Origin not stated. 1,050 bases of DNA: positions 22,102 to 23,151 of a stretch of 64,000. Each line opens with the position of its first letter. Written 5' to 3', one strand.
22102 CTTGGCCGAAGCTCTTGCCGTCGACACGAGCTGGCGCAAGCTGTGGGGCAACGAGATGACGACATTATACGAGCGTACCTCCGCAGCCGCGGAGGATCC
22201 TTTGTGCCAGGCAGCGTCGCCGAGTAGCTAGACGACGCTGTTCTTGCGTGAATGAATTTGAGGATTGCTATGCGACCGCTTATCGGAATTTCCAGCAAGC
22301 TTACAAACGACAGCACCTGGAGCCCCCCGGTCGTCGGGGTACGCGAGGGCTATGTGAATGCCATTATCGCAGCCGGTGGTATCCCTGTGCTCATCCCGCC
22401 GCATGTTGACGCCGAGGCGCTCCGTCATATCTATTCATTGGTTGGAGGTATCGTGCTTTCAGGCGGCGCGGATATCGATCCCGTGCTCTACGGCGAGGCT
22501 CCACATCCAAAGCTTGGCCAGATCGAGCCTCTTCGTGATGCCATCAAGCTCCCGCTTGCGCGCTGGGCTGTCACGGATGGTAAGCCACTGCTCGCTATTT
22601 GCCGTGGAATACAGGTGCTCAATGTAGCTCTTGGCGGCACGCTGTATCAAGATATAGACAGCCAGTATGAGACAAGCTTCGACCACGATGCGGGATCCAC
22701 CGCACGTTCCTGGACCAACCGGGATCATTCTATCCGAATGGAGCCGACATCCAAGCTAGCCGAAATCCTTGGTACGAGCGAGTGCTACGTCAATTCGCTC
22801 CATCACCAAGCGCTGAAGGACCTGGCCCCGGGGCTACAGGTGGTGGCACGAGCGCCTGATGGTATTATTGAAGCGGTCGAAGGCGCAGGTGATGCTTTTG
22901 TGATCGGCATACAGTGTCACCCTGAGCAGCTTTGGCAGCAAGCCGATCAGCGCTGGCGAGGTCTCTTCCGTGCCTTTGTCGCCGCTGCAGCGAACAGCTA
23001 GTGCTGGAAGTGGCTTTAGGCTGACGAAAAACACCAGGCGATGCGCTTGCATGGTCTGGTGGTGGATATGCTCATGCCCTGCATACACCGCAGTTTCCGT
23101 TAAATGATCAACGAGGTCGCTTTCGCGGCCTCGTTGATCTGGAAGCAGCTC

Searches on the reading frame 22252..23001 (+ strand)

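Call 22: search_protein_families(library=pfam, proteins=[window:22252-23001:+], max_evalue=0.001)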
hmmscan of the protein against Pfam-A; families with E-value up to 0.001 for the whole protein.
window:22252-23001:+ (249 aa): 2 families
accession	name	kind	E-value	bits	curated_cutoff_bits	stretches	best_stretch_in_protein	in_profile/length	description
PF07722.19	Peptidase_C26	-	6.3e-67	226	20.5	1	9-225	1-219/219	Peptidase C26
PF00117.34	GATase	-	1.3e-12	48.2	22.8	1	98-234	60-181/190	Glutamine amidotransferase class-I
